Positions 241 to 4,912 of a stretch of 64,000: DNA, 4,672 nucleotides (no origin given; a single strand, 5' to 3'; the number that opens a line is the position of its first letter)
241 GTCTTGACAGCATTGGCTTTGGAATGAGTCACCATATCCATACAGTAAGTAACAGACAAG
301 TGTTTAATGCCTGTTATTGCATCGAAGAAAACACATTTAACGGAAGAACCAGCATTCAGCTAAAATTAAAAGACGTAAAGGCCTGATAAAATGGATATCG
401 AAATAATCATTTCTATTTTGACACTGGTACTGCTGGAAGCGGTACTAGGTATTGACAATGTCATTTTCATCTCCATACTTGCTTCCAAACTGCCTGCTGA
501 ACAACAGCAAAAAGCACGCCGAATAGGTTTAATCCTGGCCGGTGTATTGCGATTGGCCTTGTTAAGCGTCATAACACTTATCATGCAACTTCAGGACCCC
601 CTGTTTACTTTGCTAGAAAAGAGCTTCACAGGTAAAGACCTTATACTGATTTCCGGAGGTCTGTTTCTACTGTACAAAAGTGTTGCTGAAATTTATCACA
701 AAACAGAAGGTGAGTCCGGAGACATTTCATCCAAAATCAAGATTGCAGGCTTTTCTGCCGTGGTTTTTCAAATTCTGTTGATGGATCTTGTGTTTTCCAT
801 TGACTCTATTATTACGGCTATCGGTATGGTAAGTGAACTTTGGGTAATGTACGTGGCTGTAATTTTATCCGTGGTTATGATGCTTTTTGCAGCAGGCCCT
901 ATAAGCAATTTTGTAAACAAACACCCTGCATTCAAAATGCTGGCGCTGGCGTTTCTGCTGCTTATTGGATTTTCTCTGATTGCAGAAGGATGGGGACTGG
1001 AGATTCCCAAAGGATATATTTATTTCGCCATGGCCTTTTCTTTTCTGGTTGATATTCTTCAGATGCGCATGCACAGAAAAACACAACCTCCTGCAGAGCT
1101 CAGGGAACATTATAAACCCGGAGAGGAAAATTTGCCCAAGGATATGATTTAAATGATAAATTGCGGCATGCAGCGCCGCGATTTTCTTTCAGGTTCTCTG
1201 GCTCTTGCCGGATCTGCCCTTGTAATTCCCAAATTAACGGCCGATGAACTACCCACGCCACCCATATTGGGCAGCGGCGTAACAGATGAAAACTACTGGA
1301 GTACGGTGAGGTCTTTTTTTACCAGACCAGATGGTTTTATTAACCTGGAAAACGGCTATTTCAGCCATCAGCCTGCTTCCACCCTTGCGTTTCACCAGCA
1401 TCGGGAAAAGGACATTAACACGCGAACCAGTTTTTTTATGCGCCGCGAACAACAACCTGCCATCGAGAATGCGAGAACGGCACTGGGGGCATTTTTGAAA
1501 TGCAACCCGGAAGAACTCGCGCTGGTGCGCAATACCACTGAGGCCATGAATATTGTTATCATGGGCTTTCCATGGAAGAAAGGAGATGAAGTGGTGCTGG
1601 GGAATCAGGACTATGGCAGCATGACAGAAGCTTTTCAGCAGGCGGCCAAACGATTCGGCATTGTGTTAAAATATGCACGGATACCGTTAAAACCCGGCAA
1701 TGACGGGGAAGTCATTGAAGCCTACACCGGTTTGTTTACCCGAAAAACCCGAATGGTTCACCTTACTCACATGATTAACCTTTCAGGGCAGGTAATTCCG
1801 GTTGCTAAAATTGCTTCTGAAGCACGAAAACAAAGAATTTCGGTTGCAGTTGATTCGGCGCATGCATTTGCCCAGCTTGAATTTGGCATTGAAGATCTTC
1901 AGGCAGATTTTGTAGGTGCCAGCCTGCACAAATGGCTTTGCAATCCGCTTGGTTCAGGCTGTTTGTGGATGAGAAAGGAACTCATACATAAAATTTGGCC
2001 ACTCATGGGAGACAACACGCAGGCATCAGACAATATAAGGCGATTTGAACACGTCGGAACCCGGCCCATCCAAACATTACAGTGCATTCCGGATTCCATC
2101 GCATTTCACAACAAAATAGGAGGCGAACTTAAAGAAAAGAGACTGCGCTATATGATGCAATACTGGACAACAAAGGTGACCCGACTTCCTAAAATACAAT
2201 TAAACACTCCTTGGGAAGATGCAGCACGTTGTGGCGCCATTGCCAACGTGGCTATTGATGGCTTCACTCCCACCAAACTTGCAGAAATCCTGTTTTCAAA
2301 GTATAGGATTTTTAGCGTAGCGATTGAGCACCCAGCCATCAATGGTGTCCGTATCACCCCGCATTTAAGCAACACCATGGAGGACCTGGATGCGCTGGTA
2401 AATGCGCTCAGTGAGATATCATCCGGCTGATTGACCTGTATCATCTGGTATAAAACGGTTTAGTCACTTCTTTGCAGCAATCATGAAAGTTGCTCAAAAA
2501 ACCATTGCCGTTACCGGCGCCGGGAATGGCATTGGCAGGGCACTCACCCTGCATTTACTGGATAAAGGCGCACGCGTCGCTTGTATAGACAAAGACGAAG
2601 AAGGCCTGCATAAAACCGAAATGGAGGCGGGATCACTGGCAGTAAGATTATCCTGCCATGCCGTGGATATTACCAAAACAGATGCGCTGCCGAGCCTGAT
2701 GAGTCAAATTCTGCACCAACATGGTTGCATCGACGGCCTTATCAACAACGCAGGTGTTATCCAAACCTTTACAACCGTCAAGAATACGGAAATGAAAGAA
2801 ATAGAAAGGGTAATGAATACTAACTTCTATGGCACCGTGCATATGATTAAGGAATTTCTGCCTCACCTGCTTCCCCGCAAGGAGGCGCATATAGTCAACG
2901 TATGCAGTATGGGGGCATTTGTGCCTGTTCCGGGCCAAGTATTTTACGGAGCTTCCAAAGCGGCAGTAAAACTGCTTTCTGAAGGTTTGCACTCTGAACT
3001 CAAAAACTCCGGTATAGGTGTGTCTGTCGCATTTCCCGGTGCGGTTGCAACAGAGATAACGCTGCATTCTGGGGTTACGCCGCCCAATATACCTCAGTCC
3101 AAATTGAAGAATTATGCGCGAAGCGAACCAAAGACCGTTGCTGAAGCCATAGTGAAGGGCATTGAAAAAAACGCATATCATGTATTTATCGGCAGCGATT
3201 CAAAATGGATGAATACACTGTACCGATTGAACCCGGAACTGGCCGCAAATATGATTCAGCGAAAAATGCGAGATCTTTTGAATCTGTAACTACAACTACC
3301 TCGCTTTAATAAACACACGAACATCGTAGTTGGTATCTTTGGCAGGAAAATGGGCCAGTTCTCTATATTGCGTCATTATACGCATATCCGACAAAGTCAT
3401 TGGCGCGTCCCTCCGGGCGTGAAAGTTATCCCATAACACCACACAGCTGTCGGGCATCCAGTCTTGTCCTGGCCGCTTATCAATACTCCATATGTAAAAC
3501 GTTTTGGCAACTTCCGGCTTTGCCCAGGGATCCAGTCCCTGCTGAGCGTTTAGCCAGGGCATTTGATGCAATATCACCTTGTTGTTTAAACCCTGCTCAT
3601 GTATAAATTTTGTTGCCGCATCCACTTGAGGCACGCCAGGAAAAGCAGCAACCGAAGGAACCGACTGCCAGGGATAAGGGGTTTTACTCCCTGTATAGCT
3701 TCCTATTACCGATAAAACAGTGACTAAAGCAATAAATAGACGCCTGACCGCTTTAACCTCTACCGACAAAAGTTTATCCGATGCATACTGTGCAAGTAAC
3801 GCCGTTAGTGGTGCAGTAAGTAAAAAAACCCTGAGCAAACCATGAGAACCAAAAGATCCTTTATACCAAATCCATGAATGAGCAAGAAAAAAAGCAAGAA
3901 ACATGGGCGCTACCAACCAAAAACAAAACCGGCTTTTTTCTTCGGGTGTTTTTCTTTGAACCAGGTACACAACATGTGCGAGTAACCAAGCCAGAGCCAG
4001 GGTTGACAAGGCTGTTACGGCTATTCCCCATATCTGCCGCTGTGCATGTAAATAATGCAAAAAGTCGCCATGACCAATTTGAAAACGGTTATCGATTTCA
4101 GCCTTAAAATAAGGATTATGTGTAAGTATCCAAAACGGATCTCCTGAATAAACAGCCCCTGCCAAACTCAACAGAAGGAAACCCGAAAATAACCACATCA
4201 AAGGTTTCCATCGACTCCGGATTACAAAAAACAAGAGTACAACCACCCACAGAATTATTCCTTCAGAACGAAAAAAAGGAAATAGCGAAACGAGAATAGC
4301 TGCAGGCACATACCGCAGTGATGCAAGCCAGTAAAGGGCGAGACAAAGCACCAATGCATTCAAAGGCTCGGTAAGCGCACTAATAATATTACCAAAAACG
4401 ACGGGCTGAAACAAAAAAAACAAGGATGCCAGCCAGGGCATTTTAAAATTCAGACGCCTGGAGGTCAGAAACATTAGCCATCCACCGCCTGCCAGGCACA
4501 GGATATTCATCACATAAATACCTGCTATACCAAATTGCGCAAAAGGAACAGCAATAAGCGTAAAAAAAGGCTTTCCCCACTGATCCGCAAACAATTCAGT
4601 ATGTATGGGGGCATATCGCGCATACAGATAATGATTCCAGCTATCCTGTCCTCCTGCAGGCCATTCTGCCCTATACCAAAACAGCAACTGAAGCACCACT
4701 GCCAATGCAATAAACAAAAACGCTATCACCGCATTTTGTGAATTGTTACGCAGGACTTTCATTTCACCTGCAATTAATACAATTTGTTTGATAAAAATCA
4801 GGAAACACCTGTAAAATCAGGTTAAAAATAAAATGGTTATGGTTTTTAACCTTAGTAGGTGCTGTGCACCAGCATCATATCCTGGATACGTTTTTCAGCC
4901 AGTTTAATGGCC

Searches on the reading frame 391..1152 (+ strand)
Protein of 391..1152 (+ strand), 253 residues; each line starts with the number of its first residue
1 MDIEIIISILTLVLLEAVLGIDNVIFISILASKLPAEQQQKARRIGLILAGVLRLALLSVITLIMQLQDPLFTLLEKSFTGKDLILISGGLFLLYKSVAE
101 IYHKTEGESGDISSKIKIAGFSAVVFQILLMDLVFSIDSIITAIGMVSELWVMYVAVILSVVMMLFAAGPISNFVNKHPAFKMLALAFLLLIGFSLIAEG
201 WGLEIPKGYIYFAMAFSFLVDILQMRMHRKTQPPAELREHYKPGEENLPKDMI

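Call 50: search_protein_families(library=pfam, proteins=[window:391-1152:+], max_evalue=0.001)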
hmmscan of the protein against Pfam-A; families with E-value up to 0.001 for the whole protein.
window:391-1152:+ (253 aa): 1 family
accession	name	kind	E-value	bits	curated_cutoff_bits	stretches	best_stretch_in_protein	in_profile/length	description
PF03741.22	TerC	-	2.5e-46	158.1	27.8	1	10-199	1-177/178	Integral membrane protein TerC family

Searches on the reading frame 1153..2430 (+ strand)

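Call 50: search_protein_families(library=pfam, proteins=[window:1153-2430:+], max_evalue=0.001)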
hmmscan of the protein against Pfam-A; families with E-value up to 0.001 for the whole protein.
window:1153-2430:+ (425 aa): 2 families
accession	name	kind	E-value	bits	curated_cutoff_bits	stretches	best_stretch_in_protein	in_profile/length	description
PF00266.25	Aminotran_5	-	1.2e-37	130.2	21.5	1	95-388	36-335/371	Aminotransferase class-V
PF01053.26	Cys_Met_Meta_PP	-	2.4e-10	40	27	1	75-262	25-200/381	Cys/Met metabolism PLP-dependent enzyme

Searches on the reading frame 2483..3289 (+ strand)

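Call 50: search_protein_families(library=pfam, proteins=[window:2483-3289:+], max_evalue=0.001)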
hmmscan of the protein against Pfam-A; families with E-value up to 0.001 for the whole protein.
window:2483-3289:+ (268 aa): 4 families
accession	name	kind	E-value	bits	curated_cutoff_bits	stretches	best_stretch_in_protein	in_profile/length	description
PF00106.31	adh_short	-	1.3e-50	172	26.6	1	6-193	1-187/195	short chain dehydrogenase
PF13561.12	adh_short_C2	-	3e-32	112.5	27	1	12-195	1-183/236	Enoyl-(Acyl carrier protein) reductase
PF08659.16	KR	-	2.2e-13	51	22.6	1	8-169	3-163/180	KR domain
PF01370.27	Epimerase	-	5.7e-05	23.1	20.9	1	8-124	1-101/240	NAD dependent epimerase/dehydratase family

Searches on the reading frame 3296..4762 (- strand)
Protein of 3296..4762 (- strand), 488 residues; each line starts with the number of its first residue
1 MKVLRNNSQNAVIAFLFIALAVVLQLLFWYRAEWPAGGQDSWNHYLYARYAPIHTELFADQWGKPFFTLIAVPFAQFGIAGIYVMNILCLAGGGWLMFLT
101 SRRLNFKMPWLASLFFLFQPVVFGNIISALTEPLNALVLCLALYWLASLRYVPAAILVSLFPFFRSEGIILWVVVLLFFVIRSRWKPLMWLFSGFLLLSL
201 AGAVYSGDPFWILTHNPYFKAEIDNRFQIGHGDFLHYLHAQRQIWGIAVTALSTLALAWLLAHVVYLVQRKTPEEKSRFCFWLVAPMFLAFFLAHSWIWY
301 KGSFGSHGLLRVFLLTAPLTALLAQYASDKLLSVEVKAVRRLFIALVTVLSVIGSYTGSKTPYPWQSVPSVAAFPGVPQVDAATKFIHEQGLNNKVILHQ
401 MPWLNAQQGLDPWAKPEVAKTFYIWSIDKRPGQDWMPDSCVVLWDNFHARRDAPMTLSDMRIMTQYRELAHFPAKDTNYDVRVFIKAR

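Call 50: search_protein_families(library=pfam, proteins=[window:3296-4762:-], max_evalue=0.001)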
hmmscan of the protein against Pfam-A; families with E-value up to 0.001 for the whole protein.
window:3296-4762:- (488 aa): 0 families

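Call 61: search_protein_families(library=ncbifam, proteins=[window:3296-4762:-], max_evalue=0.01)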
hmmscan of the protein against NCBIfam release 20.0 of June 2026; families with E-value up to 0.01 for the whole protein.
window:3296-4762:- (488 aa): 1 family
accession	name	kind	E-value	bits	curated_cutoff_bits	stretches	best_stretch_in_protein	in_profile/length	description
NF046093.1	AZOBR_p60025_fam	subfamily_domain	4.1e-07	29.5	150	1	66-195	96-227/232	AZOBR_p60025 family cell surface glycopolymer formation protein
